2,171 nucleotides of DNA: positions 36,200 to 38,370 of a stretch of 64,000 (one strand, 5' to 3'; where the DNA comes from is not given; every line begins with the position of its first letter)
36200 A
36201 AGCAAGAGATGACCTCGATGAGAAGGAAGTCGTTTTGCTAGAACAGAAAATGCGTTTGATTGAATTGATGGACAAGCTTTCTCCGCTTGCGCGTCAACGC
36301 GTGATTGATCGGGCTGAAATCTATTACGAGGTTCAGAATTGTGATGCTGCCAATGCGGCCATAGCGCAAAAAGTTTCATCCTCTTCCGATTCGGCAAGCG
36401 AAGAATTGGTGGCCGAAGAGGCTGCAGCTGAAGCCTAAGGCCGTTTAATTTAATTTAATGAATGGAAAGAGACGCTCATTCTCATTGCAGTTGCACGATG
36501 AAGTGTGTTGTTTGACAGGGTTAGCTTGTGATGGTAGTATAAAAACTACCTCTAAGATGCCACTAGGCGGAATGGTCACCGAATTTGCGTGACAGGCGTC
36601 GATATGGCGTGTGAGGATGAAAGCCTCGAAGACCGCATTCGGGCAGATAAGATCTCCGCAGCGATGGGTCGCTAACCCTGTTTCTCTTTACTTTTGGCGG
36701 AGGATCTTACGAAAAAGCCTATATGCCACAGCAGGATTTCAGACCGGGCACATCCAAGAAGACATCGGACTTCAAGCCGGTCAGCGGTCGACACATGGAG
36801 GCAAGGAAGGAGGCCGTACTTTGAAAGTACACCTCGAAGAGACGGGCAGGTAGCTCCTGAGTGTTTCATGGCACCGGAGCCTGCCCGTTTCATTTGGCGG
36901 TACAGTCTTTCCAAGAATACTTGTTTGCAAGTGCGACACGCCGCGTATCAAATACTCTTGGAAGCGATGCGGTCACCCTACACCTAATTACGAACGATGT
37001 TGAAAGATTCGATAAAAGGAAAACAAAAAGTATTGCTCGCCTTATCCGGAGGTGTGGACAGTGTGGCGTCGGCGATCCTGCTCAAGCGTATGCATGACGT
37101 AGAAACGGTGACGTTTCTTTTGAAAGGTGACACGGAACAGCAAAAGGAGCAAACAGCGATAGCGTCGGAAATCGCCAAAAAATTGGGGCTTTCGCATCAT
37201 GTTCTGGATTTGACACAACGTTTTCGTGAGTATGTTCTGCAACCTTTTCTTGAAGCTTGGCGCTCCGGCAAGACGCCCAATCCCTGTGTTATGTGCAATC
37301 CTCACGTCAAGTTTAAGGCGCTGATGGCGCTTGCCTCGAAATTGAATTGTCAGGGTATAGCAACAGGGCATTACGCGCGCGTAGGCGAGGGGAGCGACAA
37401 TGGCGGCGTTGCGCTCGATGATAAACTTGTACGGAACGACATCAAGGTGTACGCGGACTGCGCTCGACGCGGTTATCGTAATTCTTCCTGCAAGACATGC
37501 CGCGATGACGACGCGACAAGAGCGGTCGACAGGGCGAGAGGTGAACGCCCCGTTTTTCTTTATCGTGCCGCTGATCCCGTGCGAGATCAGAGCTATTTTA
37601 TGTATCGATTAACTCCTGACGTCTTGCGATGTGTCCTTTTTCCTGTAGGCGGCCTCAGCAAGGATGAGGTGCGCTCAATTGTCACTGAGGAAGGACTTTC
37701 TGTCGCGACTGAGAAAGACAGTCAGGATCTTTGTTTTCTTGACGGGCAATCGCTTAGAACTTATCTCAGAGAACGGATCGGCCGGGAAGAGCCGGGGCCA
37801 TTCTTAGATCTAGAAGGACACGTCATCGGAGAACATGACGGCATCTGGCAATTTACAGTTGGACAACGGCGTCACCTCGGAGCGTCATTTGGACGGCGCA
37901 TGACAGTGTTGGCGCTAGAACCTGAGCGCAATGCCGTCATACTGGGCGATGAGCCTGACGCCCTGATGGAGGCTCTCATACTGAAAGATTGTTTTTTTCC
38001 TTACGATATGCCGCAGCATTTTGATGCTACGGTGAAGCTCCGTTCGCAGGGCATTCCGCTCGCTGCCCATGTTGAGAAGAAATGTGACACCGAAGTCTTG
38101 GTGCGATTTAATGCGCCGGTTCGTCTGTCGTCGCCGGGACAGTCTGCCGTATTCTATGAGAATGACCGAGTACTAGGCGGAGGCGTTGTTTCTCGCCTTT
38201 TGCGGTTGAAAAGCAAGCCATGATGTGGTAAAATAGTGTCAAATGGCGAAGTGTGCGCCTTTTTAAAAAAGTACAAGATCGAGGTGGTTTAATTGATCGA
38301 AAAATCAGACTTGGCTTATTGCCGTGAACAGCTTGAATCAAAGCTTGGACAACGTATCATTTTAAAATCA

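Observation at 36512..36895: Orphan promoter-to-terminator unit (~350 nt) with no credible ORF, upstream of mnmA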

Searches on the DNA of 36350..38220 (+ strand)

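Call 4: search_rna_families(source=window, start=36350, end=37100, threshold=evalue, max_evalue=10, show_alignments=3)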
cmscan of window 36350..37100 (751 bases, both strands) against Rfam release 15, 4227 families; matches with E-value up to 10: 2.
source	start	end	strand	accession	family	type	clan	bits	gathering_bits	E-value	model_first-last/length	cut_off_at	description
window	36830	36902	+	RF00864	mir-BART20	Gene; miRNA;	-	17.9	70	1.3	1-81/81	no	mir-BART20 microRNA precursor family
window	36830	36902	+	RF04090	mir-6529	Gene; miRNA;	-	14.7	71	9.8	1-79/79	no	mir-6529 microRNA precursor family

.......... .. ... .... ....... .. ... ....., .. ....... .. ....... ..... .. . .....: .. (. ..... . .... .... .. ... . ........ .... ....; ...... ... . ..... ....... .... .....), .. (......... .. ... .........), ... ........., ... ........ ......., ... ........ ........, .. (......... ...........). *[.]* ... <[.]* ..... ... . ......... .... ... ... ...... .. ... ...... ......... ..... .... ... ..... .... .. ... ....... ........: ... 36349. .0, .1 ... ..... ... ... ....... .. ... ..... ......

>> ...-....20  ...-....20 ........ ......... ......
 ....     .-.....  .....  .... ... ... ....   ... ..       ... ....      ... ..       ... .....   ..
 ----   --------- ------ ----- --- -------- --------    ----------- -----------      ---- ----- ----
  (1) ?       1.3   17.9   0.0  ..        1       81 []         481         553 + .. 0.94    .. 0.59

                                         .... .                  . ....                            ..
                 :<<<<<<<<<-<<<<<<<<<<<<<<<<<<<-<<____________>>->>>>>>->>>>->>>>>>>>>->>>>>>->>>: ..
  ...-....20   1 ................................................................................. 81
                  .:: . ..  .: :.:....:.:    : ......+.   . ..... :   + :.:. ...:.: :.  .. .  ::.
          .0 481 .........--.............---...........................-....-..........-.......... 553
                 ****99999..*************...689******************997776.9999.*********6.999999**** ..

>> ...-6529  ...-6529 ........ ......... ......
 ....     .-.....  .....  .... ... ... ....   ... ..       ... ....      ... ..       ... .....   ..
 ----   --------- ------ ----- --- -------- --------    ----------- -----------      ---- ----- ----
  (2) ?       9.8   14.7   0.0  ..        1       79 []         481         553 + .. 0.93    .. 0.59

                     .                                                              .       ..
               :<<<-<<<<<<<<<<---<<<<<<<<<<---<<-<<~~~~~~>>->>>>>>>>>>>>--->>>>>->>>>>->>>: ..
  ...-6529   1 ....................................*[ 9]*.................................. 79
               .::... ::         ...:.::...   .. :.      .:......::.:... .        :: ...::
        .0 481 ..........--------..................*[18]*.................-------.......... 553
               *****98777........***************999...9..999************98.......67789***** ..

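Call 52: build_rna_model(alignment_id=A5, structure=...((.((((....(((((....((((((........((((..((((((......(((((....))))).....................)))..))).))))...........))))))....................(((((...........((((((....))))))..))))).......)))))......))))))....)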
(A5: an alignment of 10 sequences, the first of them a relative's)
Model R1 built from alignment A5 (10 sequences, 207 columns); structure: as given.
model positions 190; base pairs 43; branch points 1; effective number of sequences 2.44; information 0.59 bits per position. Calibrated on 0.2 Mb of random sequence (short: E-values are rough).
structure used (alignment columns):
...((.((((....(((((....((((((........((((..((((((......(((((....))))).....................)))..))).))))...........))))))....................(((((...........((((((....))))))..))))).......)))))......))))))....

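Call 53: search_with_rna_model(model_id=R1, sources=[window, L001, L002, L008, L010, L011, L012, L013, L015, L017, L020, L023, L025, L026, L027, L029, L031, L034, L035, L036, L003, L004, L005, L006, L007], max_evalue=1, make_alignment=true, show_alignments=0)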
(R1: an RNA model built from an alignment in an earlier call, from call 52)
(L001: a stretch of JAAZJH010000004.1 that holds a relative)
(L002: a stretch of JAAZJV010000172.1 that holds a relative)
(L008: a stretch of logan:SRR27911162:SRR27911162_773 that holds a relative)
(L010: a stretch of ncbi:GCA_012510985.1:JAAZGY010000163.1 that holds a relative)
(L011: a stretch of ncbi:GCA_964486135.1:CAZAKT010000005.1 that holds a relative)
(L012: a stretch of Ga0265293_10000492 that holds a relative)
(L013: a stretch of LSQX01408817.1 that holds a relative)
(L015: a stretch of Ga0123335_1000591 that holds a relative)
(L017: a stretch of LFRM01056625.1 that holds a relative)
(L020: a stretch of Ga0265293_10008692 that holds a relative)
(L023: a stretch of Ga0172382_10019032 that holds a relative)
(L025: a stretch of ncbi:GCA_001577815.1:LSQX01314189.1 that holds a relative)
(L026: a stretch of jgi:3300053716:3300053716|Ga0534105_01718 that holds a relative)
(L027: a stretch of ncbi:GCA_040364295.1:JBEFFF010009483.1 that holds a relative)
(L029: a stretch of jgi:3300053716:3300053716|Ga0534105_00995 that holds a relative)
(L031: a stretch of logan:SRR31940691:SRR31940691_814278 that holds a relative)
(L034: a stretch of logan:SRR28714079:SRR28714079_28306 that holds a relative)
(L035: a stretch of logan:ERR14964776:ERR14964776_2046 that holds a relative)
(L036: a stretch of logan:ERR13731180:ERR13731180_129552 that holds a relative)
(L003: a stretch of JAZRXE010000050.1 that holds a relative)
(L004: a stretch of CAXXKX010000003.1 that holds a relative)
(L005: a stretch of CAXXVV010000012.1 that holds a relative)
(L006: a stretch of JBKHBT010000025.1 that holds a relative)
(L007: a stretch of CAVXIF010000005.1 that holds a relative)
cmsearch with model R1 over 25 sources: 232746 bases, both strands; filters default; matches with E-value up to 1: 16.
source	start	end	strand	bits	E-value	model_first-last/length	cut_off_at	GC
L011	3626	3816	+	175.8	2.2e-36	1-190/190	no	0.55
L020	9000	9193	-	175.8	2.2e-36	1-190/190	no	0.54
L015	909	1101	+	173.8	6e-36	1-190/190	no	0.53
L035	1043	1234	+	171.9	1.6e-35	1-190/190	no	0.6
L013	9516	9700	-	169.9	4.2e-35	1-190/190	no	0.57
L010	2936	3129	+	161.3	3.1e-33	1-190/190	no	0.54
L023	6424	6608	+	159.7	7.1e-33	1-190/190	no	0.55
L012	5154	5348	-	156.6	3.3e-32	1-190/190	no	0.54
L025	2095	2290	+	139.3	1.9e-28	1-190/190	no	0.51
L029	2284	2472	+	126.5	1.1e-25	1-190/190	no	0.61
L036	35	229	+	117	1.3e-23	1-190/190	no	0.59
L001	2663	2854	+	24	0.0023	1-190/190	no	0.53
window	36619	36807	+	21.5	0.0079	1-190/190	no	0.53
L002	2480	2668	+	18.9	0.03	1-190/190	no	0.52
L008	3494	3682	+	18.7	0.033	1-190/190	no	0.53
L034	1158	1329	+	18.1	0.044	1-190/190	no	0.49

Alignment A6: 16 matches aligned to the model, 225 columns, each read 5' to 3' on its own strand. Consensus structure (alignment columns), stored with it:
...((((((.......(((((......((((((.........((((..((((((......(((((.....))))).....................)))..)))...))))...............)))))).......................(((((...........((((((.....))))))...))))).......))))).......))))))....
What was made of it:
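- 36619..36807 (+): Core domain, a multi-branch fold.
- Pa: 36623-27 with 36798-802
- Pb: 36631-36 with 36784-89
- Pc: 36642-48 with 36721-27
- Pd: 36649-59 with 36697-708
- Pe: 36666-69 with 36675-78
- Pf: 36742-47 with 36777-82
- Pg: 36758-63 with 36768-73. Covariance model R1 was built only from group B. It matches this interval full-length with E=0.008 (calls 52, 53).
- Model R1, built from group B alone, finds the window's core full-length at E=0.008 (call 53).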

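Call 59: search_rna_families(sources=[L011, L017, L034, L029, L025, L035, L031], threshold=evalue, max_evalue=10)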
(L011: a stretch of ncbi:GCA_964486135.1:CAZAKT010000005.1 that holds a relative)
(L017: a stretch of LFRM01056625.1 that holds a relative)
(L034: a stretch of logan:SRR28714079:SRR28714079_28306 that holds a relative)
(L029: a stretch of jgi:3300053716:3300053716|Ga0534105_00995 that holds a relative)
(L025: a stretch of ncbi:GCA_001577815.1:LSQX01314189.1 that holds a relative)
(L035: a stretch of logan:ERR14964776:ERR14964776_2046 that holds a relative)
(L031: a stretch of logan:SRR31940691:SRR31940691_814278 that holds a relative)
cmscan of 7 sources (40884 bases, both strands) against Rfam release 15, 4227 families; matches with E-value up to 10: 8.
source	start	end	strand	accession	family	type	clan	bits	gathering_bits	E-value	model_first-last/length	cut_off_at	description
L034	3108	3283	-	RF02819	V_AS7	Gene; antisense;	-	33.4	90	0.0078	1-169/169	no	Vibrio RNA AS7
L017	7488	7508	+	RF01380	HIV-1_SD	Cis-reg;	-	20.7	30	9.1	1-19/19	no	Human immunodeficiency virus type 1 major splice donor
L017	426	505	-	RF01494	rliD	Gene; antisense;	-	20.3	50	0.14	1-327/327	no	Listeria sRNA rliD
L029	243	304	+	RF02871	ncS54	Gene; sRNA;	-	19.2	43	6.1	1-79/79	no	Burkholderia sRNA 54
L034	2714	2783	+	RF01144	sR17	Gene; snRNA; snoRNA; CD-box;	-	19.1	36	3.3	1-55/55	no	Small nucleolar RNA sR17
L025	250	298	+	RF01346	CRISPR-DR36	Gene; CRISPR;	-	18.8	38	9.2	1-36/36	no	CRISPR RNA direct repeat element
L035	3593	3621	+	RF02476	GlsR7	Gene; snRNA; snoRNA; CD-box;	-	18.6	75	9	1-59/59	no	Small nucleolar RNA GlsR7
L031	2437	2571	+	RF02175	SMAD5-AS1_3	Gene; lncRNA;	-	18.6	60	6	1-125/125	no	SMAD5 antisense RNA 1 conserved region 3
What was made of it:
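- On T-box leader (RF00230): There is no T-box hit at E<=10 in 36350-37100 (call 4) or in the RNA of 7 other members (call 59).
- The Rfam T-box model gives nothing here or in 7 other members (calls 4, 59).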

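Call 72: search_with_rna_model(model_id=R1, sources=[L017, L031], filters=off, max_evalue=10, show_alignments=2)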
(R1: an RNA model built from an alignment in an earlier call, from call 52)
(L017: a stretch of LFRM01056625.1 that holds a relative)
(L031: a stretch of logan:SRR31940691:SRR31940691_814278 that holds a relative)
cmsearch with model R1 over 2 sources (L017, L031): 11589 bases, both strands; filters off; matches with E-value up to 10: 33.
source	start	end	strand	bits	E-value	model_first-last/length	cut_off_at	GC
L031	1152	1330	+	11.4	0.064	1-190/190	no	0.47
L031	2317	2468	+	7.4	0.46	1-190/190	no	0.5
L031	718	735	-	6.2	0.84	1-190/190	no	0.61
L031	156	209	+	4.3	2.2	1-190/190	no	0.52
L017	6951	6975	+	3.6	3.1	1-190/190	no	0.44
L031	1518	1557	+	3.5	3.2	1-190/190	no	0.55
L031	1849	1886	+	3.5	3.3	126-163/190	no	0.53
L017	4484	4505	-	3.2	3.8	1-190/190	no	0.59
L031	1643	1689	-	3.1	4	1-190/190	no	0.45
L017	1640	1757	+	2.8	4.7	1-190/190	no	0.31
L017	1056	1092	-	2.4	5.6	1-190/190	no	0.49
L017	7059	7089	-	2.3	5.9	1-190/190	no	0.48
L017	5220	5240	-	2.2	6.3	1-190/190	no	0.52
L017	5771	5806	-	2.1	6.6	1-190/190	no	0.5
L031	2477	2520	+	2.1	6.7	121-163/190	no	0.61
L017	2120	2161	+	2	7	1-190/190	no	0.45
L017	1312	1338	-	1.8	7.6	1-190/190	no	0.48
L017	3187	3213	-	1.8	7.9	1-190/190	no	0.59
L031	2007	2023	+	1.7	8.1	1-190/190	no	0.59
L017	6514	6541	-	1.7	8.2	1-190/190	no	0.29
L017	7442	7486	-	1.7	8.2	1-190/190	no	0.42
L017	1242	1281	-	1.7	8.2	47-85/190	no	0.4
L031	2147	2203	+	1.7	8.3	1-190/190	no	0.51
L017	2687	2710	-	1.6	8.3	1-190/190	no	0.46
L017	3969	3997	+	1.6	8.3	1-190/190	no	0.52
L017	5017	5087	-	1.6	8.5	1-190/190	no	0.51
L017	6240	6258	-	1.6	8.7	1-190/190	no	0.53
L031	1172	1203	-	1.4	9.2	52-83/190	no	0.47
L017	4901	4935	-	1.4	9.3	1-190/190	no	0.6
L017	8014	8034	-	1.4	9.5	1-190/190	no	0.81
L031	1290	1327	-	1.3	9.8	1-190/190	no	0.45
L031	1786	1814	-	1.3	9.9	1-190/190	no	0.52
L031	2953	2995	+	1.3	9.9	1-190/190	no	0.47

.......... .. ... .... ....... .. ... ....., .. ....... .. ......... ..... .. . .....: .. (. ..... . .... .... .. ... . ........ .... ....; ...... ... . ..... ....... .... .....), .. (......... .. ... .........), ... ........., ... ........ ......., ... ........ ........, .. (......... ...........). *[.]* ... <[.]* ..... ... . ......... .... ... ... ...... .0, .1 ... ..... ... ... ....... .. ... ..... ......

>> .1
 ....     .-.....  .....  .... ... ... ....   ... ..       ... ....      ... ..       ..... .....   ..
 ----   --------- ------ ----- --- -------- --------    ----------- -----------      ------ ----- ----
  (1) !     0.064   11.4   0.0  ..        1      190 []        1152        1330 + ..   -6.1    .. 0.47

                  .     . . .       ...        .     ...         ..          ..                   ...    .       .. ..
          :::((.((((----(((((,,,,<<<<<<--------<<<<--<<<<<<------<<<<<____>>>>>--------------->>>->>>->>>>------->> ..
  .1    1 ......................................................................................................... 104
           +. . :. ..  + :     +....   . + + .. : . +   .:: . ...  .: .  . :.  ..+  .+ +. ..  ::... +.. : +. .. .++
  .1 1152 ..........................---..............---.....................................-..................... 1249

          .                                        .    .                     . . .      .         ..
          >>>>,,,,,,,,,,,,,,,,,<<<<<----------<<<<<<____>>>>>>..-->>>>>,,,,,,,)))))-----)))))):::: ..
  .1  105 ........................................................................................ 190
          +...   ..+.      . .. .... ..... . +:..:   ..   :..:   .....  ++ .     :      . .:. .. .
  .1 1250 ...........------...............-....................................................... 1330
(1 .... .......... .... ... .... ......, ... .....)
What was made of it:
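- Tried and rejected: Group C core: only a weak hit (L031, E=0.06 with filters off; L017 none; call 72).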

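Call 88: build_rna_model(alignment_id=A7, structure=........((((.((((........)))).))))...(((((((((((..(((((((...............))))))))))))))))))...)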
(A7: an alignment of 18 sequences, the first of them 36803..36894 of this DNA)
Model R2 built from alignment A7 (18 sequences, 93 columns); structure: as given.
model positions 87; base pairs 26; branch points 1; effective number of sequences 1.69; information 0.653 bits per position. Calibrated on 0.2 Mb of random sequence (short: E-values are rough).
structure used (alignment columns):
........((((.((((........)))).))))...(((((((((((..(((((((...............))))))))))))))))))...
